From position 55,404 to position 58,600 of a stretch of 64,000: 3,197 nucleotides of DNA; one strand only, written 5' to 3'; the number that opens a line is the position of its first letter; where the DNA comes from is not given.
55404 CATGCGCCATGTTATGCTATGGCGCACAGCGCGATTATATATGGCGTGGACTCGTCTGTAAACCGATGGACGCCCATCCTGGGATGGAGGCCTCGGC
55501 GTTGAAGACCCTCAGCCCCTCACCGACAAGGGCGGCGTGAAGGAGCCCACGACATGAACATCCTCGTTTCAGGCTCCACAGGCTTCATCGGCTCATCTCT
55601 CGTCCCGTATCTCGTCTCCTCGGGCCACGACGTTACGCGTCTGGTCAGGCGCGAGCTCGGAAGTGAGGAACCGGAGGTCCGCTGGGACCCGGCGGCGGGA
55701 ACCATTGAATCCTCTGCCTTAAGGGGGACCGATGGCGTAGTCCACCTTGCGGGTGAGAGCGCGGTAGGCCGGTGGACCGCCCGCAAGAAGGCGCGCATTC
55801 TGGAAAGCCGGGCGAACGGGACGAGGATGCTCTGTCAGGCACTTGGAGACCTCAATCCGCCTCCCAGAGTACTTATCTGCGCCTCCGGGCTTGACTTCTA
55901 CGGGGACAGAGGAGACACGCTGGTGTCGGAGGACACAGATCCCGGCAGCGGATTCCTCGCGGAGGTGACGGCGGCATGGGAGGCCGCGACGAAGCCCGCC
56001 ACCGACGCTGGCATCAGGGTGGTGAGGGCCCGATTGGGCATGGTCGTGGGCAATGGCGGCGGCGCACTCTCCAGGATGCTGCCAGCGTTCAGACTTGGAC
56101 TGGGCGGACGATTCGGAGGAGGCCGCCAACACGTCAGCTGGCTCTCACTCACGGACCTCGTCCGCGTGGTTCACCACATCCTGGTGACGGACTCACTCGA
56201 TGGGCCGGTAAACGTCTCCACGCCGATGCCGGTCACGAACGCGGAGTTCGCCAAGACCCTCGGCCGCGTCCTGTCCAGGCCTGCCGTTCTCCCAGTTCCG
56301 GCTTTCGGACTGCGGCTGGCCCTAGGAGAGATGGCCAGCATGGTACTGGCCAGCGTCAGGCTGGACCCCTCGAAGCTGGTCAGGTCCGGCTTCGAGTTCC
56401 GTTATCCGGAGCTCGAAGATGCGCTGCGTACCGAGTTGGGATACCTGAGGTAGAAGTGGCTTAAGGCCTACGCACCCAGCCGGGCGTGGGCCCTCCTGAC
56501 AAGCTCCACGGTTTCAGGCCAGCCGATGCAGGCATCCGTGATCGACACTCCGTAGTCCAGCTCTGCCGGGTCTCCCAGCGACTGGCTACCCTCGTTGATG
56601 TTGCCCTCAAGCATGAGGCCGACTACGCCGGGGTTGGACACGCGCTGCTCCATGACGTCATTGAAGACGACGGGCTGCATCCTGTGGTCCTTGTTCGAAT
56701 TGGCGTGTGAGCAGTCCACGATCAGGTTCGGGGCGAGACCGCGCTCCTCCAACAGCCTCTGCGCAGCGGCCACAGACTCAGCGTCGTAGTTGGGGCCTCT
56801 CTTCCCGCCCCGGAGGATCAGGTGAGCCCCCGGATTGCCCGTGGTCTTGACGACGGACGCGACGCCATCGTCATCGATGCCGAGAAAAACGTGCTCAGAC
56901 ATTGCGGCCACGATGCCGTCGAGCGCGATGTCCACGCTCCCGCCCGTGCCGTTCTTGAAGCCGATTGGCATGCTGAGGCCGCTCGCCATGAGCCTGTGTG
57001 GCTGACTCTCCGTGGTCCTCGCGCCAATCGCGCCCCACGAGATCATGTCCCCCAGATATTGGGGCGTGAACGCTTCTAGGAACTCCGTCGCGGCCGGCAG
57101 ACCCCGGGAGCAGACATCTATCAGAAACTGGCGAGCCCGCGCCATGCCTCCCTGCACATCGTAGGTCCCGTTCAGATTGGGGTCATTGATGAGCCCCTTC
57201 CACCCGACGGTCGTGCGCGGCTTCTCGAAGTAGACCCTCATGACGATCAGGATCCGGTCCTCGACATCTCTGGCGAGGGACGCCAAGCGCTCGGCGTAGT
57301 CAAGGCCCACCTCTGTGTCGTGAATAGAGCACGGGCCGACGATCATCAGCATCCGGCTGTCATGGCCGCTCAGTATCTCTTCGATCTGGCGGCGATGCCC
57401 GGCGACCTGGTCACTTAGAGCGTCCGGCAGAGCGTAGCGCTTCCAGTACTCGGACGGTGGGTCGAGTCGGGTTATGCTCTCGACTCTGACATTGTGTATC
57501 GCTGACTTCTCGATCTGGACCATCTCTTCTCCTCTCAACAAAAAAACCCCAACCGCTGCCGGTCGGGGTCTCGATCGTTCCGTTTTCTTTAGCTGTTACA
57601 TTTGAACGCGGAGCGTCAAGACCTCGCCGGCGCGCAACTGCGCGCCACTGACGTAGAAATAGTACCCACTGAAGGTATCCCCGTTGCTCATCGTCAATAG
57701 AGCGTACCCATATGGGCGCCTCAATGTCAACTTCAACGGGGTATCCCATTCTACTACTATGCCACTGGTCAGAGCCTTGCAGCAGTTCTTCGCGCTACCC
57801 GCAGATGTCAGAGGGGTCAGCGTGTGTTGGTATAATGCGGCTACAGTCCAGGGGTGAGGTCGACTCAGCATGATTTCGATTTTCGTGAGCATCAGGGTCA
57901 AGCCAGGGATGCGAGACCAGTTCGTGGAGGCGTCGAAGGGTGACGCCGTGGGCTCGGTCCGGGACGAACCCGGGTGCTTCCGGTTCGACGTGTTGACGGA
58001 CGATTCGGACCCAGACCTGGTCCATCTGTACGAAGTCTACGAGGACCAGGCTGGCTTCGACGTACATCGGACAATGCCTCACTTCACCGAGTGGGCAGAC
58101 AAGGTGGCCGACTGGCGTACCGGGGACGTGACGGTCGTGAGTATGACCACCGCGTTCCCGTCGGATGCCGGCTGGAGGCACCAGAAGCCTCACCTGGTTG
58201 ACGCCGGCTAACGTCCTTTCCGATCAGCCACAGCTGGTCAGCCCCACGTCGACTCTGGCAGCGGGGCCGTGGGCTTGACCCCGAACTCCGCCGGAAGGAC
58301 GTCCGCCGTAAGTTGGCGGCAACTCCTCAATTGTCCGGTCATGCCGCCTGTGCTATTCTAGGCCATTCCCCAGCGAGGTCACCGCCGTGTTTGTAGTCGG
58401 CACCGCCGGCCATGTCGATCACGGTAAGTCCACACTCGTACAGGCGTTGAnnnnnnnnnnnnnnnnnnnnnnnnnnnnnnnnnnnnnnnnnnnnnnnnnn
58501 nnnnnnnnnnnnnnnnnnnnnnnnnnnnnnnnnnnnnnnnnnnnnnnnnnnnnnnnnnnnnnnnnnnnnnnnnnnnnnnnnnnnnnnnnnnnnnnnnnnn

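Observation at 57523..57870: Probable transcription-attenuation leader with a Tyr/Phe codon run in front of DAHP synthase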

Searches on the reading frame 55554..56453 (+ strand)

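Call 58: search_protein_families(library=pfam, proteins=[window:55554-56453:+], max_evalue=0.01)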
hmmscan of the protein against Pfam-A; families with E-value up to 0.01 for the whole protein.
window:55554-56453:+ (299 aa): 5 families
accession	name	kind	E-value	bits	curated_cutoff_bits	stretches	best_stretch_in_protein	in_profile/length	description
PF01370.27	Epimerase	-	8e-21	75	20.9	1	3-212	1-227/240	NAD dependent epimerase/dehydratase family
PF08338.16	DUF1731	-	2.9e-19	69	27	1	248-292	1-45/47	Domain of unknown function (DUF1731)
PF16363.11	GDP_Man_Dehyd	-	3.3e-09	37.1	27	1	4-34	1-31/332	GDP-mannose 4,6 dehydratase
PF13460.12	NAD_binding_10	-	0.00083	19.7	27.2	1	7-98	1-86/184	NAD(P)H-binding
PF05368.20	NmrA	-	0.0033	17.5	27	1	2-34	4-36/298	NmrA-like family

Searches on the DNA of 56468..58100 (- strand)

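Call 3: search_rna_families(source=window, start=57300, end=58100, threshold=evalue, max_evalue=10, show_alignments=3)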
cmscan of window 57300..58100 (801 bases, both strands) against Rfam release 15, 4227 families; matches with E-value up to 10: 3.
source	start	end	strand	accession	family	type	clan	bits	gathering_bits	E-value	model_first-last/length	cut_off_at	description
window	57895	57964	+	RF03108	Methylosinus-1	Gene; sRNA;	-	23.1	145.1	0.0045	1-214/214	no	Methylosinus-1 RNA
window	57552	57637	+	RF03197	mir-4887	Gene; miRNA;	-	20.7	70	0.53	1-87/87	no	mir-4887 microRNA precursor family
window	57986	58049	+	RF01679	P36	Gene; sRNA;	-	17.5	36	0.84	1-61/61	no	Pseudomonas sRNA P36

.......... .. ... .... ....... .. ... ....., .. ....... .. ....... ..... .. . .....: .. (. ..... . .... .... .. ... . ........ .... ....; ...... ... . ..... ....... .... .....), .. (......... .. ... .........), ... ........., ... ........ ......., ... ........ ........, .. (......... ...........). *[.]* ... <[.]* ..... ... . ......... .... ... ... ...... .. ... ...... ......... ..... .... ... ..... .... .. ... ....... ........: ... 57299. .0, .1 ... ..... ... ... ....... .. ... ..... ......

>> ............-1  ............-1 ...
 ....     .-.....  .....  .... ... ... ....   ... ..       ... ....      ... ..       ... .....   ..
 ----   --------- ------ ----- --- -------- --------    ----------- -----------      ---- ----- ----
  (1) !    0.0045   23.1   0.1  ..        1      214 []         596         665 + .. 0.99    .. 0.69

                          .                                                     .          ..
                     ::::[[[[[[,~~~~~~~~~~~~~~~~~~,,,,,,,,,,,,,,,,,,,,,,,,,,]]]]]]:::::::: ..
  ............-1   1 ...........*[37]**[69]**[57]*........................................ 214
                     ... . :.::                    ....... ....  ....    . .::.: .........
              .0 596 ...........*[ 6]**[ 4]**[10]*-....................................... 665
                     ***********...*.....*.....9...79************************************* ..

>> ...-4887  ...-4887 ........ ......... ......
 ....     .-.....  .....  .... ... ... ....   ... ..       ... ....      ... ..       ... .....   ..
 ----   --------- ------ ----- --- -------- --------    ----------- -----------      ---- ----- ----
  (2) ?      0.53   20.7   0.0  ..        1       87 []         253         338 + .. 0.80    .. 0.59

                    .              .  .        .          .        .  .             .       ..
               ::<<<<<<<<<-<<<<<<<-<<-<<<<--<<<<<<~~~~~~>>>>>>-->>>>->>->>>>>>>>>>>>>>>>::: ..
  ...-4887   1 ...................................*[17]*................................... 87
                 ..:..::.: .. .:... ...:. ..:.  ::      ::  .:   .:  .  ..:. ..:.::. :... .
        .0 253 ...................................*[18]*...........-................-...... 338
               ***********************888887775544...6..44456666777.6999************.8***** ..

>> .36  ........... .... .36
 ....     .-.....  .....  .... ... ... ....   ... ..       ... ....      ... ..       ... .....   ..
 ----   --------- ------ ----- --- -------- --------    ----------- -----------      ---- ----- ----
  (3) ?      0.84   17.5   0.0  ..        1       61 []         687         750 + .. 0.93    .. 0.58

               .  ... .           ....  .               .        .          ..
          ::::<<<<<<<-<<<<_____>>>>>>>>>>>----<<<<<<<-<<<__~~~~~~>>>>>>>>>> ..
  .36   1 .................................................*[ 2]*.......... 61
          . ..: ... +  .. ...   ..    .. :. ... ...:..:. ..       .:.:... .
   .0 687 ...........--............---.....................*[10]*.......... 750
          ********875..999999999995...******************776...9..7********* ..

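Call 24: search_rna_families(sources=[L009, L017, L022, L037, L084, L104, L119, L123, L140, L154, L050, L062, L156, L001, L004], threshold=gathering)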
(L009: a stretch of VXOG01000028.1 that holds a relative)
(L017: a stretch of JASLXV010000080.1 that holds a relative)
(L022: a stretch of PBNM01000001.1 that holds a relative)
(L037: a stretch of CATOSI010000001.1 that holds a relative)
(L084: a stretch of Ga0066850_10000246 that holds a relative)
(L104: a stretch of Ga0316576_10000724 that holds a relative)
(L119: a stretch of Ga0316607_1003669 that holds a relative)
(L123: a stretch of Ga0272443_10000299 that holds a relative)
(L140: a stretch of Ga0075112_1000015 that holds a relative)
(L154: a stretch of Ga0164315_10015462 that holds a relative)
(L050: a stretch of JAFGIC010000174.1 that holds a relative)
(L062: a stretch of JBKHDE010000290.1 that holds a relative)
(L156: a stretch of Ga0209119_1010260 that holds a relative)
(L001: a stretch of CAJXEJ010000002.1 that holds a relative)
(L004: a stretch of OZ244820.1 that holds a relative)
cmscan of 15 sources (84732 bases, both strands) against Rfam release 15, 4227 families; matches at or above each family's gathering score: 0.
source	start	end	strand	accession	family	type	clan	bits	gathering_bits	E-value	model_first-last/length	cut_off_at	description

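Call 70: build_rna_model(alignment_id=A3)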
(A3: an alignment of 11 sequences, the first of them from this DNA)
Model R1 built from alignment A3 (11 sequences, 104 columns); structure: RNAalifold consensus.
model positions 97; base pairs 18; branch points 1; effective number of sequences 3.34; information 0.59 bits per position. Calibrated on 0.2 Mb of random sequence (short: E-values are rough).
structure used (alignment columns):
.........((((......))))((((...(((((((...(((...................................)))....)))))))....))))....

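Call 71: search_with_rna_model(model_id=R1, sources=[window, L001, L002, L003, L004, L005, L006, L007, L008, L009, L010, L015, L017, L022, L037, L045, L078, L081, L082, L083, L084, L085, L086, L087, L088, L089, L090, L091, L092, L093, L094, L095, L096, L097, L098, L099, L100, L101, L102, L103, L104, L105, L106, L107, L108, L109, L110, L119, L123, L140, L154, L156, L050, L062, L161, L162, L163, L164, L165, L166, L167, L168, L169, L170, L171, L172], max_evalue=1)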
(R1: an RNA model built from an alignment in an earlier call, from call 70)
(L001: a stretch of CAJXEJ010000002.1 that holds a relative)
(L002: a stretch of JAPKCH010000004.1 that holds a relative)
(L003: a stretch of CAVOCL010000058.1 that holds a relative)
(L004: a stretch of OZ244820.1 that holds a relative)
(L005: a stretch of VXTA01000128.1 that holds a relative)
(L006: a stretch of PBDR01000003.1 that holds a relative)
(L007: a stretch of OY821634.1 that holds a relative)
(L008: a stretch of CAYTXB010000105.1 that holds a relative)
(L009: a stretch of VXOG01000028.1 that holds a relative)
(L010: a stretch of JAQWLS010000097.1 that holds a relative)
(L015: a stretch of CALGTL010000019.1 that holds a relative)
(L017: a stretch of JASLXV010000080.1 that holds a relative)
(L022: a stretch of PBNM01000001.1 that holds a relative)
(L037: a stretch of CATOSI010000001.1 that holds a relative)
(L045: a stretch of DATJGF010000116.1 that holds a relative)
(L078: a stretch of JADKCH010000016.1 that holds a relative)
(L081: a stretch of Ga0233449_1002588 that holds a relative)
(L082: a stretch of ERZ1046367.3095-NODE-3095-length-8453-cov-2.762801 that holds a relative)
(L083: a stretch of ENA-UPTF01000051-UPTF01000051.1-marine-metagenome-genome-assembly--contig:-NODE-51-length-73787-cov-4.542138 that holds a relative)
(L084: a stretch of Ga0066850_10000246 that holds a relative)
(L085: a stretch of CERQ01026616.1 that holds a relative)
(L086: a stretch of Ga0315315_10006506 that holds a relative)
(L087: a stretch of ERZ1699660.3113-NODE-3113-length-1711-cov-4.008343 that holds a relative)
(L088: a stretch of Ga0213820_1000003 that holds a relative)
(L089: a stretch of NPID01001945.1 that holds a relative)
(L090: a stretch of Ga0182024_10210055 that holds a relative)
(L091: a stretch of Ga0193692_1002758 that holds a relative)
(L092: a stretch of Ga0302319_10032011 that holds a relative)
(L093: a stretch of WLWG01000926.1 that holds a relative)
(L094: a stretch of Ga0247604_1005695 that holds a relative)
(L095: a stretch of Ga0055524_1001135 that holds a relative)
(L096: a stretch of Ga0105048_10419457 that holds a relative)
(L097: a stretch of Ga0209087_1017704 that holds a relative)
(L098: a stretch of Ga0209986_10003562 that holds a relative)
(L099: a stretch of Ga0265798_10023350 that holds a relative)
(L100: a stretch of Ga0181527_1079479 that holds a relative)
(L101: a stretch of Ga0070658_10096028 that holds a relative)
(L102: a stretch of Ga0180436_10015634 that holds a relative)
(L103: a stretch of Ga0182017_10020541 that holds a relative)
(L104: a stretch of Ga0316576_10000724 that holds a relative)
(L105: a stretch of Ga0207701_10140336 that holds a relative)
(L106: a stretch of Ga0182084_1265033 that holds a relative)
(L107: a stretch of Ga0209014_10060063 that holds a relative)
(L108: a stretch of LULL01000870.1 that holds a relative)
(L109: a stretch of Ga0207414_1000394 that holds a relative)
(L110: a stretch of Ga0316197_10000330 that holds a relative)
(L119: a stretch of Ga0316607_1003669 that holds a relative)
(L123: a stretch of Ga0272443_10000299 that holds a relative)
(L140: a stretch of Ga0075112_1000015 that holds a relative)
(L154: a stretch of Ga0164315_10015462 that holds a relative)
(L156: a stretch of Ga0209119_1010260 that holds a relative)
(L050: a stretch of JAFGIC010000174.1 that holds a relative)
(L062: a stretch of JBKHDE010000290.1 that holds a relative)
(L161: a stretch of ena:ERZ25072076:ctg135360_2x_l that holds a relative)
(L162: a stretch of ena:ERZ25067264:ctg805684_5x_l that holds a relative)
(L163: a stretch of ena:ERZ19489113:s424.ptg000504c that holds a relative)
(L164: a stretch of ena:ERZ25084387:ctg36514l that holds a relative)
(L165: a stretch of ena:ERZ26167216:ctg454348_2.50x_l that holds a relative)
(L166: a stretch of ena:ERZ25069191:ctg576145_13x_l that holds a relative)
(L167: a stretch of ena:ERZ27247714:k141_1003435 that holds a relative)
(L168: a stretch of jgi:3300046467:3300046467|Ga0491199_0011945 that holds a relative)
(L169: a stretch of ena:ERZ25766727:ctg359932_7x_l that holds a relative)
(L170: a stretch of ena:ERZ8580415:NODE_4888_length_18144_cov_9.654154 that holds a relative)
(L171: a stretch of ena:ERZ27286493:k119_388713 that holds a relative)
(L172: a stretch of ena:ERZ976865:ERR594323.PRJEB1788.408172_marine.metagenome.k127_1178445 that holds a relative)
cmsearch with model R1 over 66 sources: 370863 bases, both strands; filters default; matches with E-value up to 1: 17.
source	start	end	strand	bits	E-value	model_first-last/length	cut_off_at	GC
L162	1869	1966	+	99.8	1.7e-24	1-97/97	no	0.65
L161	1872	1969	+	95.9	2e-23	1-97/97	no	0.62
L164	1871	1968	+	94.7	4.3e-23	1-97/97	no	0.49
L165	1871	1969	+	94.3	5.3e-23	1-97/97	no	0.57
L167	1874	1969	+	91.5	3.1e-22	1-97/97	no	0.53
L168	1874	1969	+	91.5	3.1e-22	1-97/97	no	0.53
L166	1888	1985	+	90.7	5.4e-22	1-97/97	no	0.53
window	57556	57652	-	89.2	1.3e-21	1-97/97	no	0.61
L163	1867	1966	+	80.6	3e-19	1-97/97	no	0.62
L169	1819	1916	+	69.9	2.4e-16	1-97/97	no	0.57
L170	1878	1971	+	59.5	1.7e-13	1-97/97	no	0.48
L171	1878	1971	+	59.5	1.7e-13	1-97/97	no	0.48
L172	1878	1971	+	59.5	1.7e-13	1-97/97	no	0.48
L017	2787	2880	+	55.7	1.8e-12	1-97/97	no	0.57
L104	2869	2942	-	14.8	0.26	1-97/97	no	0.54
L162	1827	1898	-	14.3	0.35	1-97/97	no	0.64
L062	3375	3453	-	14.3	0.35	1-97/97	no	0.66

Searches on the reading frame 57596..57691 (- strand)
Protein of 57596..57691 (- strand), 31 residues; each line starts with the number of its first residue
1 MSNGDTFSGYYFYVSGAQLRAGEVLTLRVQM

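Call 58: search_protein_families(library=pfam, proteins=[window:57596-57691:-], max_evalue=0.01)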
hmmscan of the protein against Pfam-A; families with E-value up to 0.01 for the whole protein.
window:57596-57691:- (31 aa): 0 families

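Call 59: search_protein_families(library=ncbifam, proteins=[window:57599-57691:-], max_evalue=1)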
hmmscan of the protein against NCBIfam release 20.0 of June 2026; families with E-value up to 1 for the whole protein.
seq(31 aa): 0 families

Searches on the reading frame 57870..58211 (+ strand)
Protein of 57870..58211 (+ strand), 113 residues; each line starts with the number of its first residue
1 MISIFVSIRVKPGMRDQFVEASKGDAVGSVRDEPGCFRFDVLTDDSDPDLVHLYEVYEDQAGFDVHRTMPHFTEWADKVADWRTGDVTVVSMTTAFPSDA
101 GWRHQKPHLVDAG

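Call 58: search_protein_families(library=pfam, proteins=[window:57870-58211:+], max_evalue=0.01)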
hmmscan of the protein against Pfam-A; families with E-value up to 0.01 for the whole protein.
window:57870-58211:+ (113 aa): 1 family
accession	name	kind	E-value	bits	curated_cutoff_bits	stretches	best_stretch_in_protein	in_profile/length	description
PF03992.22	ABM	-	5.1e-19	68.7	23.1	1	1-77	1-77/78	Antibiotic biosynthesis monooxygenase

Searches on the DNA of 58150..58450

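Call 61: search_rna_families(source=window, start=58150, end=58450, threshold=evalue, max_evalue=1)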
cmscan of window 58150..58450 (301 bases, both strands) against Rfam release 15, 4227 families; matches with E-value up to 1: 1.
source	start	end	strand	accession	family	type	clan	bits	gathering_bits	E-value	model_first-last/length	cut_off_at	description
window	58262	58364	-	RF01497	ALIL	Cis-reg;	-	12.1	50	0.59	1-117/117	no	ALIL pseudoknot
